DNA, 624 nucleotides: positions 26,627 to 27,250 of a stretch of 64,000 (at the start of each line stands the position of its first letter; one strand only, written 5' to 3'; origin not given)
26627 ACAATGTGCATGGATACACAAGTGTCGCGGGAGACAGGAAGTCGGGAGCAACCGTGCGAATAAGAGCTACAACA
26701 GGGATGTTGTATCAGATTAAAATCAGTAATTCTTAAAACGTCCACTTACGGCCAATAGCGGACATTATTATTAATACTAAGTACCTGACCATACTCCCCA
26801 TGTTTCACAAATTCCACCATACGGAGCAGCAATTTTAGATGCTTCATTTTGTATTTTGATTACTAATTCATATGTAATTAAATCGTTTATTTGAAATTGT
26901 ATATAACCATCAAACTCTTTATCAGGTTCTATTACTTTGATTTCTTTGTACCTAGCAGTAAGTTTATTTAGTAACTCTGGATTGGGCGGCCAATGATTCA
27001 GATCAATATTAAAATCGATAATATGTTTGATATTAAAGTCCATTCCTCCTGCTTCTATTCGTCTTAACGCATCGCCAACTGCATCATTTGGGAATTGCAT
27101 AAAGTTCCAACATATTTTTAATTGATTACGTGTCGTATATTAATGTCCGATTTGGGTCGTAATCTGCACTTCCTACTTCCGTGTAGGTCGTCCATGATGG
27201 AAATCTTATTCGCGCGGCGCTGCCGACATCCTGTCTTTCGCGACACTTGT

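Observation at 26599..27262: Orphan 107-aa gene bracketed by two inverted copies of a MITE-like element, inserted after mreBCD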

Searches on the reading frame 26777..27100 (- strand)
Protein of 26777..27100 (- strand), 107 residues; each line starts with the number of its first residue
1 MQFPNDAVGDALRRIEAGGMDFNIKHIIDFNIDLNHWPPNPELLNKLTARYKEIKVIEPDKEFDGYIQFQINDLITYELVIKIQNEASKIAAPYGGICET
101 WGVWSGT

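Call 4: search_protein_families(library=pfam, proteins=[window:26777-27100:-], max_evalue=1)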
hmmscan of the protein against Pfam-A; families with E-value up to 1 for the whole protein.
window:26777-27100:- (107 aa): 2 families
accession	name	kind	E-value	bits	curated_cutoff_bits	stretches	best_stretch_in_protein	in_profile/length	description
PF06877.16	RraB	-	2.5e-11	44.5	23.3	1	6-103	2-102/102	Regulator of ribonuclease activity B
PF19179.5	TTC3_DZIP3_dom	-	0.03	14.5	26.9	1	24-72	9-59/116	E3 ubiquitin-protein ligase TTC3/DZIP3 domain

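Call 17: find_encoding_contigs(protein=window:26777-27100:-, flank=10000, max_places=6)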
Protein window:26777-27100:- (107 aa): no gene with exactly this product is on record in the collection.

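Call 18: find_homologous_proteins(query=window:26777-27100:-)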
Query window:26777-27100:- (107 aa): 4 proteins with E <= 0.001 among 9 candidates.
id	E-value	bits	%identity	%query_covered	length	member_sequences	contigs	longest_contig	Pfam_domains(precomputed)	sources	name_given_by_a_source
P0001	4.9e-68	244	100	100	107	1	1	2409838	PF06877.17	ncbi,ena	-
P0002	4.7e-32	128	51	100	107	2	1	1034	PF06877.17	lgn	-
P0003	6.5e-32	128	50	100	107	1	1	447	PF06877.17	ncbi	-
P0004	6.0e-30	122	53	94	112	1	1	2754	PF06877.17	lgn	-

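Call 19: find_encoding_contigs(protein=P0001, flank=3000, max_places=3)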
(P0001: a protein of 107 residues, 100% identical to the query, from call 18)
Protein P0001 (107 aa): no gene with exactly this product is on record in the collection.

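Call 20: find_encoding_contigs(protein=P0004, flank=5000, max_places=3)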
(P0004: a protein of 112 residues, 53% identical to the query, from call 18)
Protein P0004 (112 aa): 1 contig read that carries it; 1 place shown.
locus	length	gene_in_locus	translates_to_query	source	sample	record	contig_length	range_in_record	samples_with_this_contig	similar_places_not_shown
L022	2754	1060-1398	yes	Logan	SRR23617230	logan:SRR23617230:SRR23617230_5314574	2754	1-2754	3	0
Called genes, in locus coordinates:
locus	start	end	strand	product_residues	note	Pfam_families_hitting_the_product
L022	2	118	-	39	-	?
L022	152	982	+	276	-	PF09832:DUF2059 (weak)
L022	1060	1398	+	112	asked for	PF06877:RraB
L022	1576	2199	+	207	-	PF00515:TPR_1 (faint)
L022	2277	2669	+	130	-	PF09346:SMI1_KNR4, PF14568:SUKH_6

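Call 21: list_cluster_members(proteins=[P0001, P0003])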
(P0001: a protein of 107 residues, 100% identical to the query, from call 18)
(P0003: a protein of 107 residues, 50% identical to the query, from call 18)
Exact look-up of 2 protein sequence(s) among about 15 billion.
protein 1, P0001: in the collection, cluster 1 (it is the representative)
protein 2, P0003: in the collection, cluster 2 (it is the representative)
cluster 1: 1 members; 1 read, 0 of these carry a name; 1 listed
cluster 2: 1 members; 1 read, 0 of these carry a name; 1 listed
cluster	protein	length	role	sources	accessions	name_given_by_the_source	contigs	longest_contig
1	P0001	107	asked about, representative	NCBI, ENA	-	-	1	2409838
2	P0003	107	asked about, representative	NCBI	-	-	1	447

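Call 38: search_protein_families(library=ncbifam, proteins=[window:26777-27100:-], max_evalue=0.01)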
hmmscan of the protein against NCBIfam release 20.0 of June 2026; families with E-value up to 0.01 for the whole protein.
window:26777-27100:- (107 aa): 0 families

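Call 40: search_solved_structures(query=window:26777-27100:-, max_evalue=1, show_alignments=2)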
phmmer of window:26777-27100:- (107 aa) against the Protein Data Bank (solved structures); distinct sequences matched with E-value up to 1: 0.

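Call 46: search_protein_representatives(protein=window:26777-27100:-)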
Query: 107 residues. Proteins with E-value up to 0.001 (for the whole library): 154; up to 1e-10: 81; up to 1e-30: 1. The best 150 are listed.
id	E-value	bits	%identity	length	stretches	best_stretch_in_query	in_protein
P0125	1.2e-32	128.6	58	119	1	3-104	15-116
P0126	4.6e-29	117.1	48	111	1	1-104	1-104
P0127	1.3e-27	112.4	45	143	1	3-105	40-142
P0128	2.9e-26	108.0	46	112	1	3-103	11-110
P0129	4.8e-26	107.3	49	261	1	3-103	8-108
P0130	1.8e-25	105.5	47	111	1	3-104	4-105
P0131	4.8e-25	104.1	45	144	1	3-105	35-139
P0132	7.8e-25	103.4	48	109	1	1-103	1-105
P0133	8.1e-25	103.4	44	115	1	2-106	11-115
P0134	1.7e-24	102.4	44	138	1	3-104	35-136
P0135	4.3e-24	101.0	44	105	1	1-104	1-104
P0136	4.5e-23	97.8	42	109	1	2-103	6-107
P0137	3.7e-22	94.8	45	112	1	3-105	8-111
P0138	8.3e-22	93.7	42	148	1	1-106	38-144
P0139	1.0e-21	93.4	40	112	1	3-103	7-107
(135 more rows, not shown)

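Call 48: search_solved_structures(query=A4, max_evalue=1, show_alignments=2)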
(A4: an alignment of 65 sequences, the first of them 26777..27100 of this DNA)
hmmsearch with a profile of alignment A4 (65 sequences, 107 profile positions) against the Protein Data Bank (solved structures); distinct sequences matched with E-value up to 1: 6.
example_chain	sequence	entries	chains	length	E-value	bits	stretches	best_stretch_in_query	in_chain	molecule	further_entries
1nxi_A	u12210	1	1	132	0.0061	20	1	6-105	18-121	conserved hypothetical protein VC0424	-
6ppn_E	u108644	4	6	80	0.22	15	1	64-99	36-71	U6 snRNA-associated Sm-like protein LSm5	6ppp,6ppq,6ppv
3swn_A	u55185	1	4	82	0.24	14.9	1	64-99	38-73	U6 snRNA-associated Sm-like protein LSm5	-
4emk_A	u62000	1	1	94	0.32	14.5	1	64-99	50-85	U6 snRNA-associated Sm-like protein LSm5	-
2n2u_A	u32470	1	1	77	0.36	14.3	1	29-73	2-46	OR358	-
9jwb_A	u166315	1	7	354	0.84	13.2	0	4-72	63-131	Major capsid protein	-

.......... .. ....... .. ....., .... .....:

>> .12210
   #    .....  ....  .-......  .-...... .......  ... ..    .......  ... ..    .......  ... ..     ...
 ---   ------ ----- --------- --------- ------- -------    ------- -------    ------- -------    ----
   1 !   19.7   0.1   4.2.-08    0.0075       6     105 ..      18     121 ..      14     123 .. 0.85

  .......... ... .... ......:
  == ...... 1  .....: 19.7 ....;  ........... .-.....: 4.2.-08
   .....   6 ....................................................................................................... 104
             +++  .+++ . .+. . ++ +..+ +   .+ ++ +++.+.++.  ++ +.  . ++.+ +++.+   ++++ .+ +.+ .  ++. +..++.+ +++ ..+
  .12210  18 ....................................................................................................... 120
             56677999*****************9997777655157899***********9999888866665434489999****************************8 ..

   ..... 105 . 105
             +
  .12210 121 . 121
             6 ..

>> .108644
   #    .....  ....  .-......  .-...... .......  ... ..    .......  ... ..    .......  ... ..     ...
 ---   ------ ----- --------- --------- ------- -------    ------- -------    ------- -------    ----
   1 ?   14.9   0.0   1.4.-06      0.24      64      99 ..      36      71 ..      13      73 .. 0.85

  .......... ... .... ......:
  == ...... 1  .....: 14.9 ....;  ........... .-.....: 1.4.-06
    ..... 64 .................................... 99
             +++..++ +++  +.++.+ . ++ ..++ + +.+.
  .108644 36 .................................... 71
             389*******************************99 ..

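Call 52: predict_structure(alignment_id=A4)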
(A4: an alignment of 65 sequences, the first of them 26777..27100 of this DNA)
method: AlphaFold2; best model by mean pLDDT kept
length: 107 residues; sequences in the alignment: 65
mean_pLDDT: 95.1   pTM: 0.86
mean pLDDT of the five models: 95.1, 94.8, 94.7, 94.5, 94.3
residues with pLDDT >= 90: 100; 70-90: 5; 50-70: 1; < 50: 1
segments of 3 or more residues with pLDDT < 50: none
pLDDT, mean of each block of 10 residues (from residue 1): 92 94 96 97 98 96 96 97 98 98 81
secondary structure, 60 per line:
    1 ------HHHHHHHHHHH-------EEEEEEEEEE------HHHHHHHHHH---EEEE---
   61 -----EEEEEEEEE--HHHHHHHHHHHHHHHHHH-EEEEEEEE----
elements in order: H7-17 E25-34 H41-50 E54-57 E66-74 H77-94 E96-103

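Call 57: fold_search(model_id=the predicted structure, library=pdb)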
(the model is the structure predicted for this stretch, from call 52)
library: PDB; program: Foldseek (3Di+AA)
matches with E <= 10: 1493; with E <= 0.001: 1
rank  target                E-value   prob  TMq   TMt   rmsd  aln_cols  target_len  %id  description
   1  1nxi_MODEL_1_A        6.5e-04  1.00  0.65  0.55   3.7       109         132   15  Solution structure of Vibrio cholerae protein VC0424 (released 2003-07-01)
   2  7bfe_C                6.4e-03  1.00  0.45  0.53   4.2        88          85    8  Circular permutant of ribosomal protein S6, P54-55 truncated, L21A mutant. (released 2022-07-13)
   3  7bff_E                8.2e-03  0.99  0.43  0.51   4.0        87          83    8  Circular permutant of ribosomal protein S6, P54-55 truncated, I25A mutant. (released 2022-07-13)
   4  7bff_A                8.8e-03  0.99  0.45  0.53   4.0        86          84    8  Circular permutant of ribosomal protein S6, P54-55 truncated, I25A mutant. (released 2022-07-13)
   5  1ysj_A                9.3e-03  0.98  0.40  0.16   6.5        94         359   11  Crystal Structure of Bacillus Subtilis YXEP Protein (APC1829), a Dinuclear Metal Binding Peptidase from M20 Family (released 2005-03-22)
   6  7bff_D                1.1e-02  0.99  0.43  0.50   4.3        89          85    8  Circular permutant of ribosomal protein S6, P54-55 truncated, I25A mutant. (released 2022-07-13)
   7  7bfg_A                1.3e-02  0.99  0.46  0.54   4.2        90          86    8  Circular permutant of ribosomal protein S6, P54-55 truncated, V37A mutant. (released 2022-07-13)
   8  7bfd_A                1.4e-02  0.99  0.44  0.52   3.8        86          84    7  Circular permutant of ribosomal protein S6, P54-55 truncated, Y4A mutant. (released 2022-07-13)
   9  2raq_B                1.8e-02  0.90  0.35  0.38   6.0        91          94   18  Crystal structure of the MTH889 protein from Methanothermobacter thermautotrophicus. Northeast Structural Genomics Con (released 2007-10-16)
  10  7b90_A                2.0e-02  0.99  0.46  0.54   4.2        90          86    8  Circular permutant of ribosomal protein S6, P54-55 truncated, I8A mutant (released 2022-06-08)
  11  7bfe_B                2.7e-02  0.98  0.44  0.52   4.6        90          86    8  Circular permutant of ribosomal protein S6, P54-55 truncated, L21A mutant. (released 2022-07-13)
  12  1yz7                  2.7e-02  0.85  0.41  0.28  12.4       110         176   16  Crystal structure of a C-terminal segment of the alpha subunit of aIF2 from Pyrococcus abyssi (released 2005-06-28)
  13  3qbc_B                2.7e-02  0.72  0.33  0.25   7.2        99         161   10  Structure and design of a new pterin site inhibitor of S. aureus HPPK (released 2012-01-25)
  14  7bfc_A                2.9e-02  0.97  0.43  0.50   4.3        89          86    9  Circular permutant of ribosomal protein S6, P54-55 truncated, (released 2022-07-13)
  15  3bpd_F                3.4e-02  0.97  0.42  0.47   5.1        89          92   15  Crystal structure of an uncharacterized protein (O28723_ARCFU) from Archaeoglobus fulgidus (released 2008-01-08)
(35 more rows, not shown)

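Call 82: find_encoding_contigs(protein=P0125, flank=4000, max_places=3)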
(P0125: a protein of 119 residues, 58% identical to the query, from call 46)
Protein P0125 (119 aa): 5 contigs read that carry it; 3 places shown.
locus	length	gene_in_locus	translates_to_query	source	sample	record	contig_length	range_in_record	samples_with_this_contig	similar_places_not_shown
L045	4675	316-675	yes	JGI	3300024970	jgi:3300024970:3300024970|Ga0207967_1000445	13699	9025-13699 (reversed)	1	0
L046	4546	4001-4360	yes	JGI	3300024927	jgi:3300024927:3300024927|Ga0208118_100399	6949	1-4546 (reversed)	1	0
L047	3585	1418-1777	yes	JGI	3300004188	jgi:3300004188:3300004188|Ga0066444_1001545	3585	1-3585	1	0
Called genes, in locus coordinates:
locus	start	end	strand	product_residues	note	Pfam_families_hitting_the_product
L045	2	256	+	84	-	?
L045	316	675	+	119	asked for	PF06877:RraB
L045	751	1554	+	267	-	-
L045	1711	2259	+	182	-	PF03352:Adenine_glyco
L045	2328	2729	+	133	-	PF00903:Glyoxalase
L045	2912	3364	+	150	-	-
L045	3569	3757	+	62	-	-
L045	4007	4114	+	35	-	-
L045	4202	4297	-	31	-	-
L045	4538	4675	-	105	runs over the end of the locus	PF13560:HTH_31 (faint), PF01381:HTH_3 (weak)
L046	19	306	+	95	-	-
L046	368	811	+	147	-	PF16108:DUF4826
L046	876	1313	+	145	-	-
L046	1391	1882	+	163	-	-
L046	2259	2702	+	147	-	-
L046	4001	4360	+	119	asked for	PF06877:RraB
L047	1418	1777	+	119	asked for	PF06877:RraB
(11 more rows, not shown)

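Call 98: find_encoding_contigs(protein=P0002, flank=2000, max_places=2)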
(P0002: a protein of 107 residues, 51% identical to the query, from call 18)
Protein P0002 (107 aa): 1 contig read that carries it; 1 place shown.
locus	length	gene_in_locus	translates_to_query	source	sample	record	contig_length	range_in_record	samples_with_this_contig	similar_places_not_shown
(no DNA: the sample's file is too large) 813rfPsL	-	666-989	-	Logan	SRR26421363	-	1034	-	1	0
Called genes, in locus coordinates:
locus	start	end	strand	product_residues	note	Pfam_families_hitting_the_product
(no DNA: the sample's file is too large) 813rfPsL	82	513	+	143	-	PF12713:DUF3806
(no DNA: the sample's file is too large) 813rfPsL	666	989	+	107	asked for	PF06877:RraB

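Call 103: search_protein_families(library=padloc, proteins=[window:26777-27100:-], max_evalue=0.01)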
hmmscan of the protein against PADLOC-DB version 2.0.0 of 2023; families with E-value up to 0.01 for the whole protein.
window:26777-27100:- (107 aa): 0 families

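Call 104: search_protein_families(library=phrogs, proteins=[window:26777-27100:-], max_evalue=0.01)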
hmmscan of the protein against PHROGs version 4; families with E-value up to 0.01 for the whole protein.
window:26777-27100:- (107 aa): 0 families
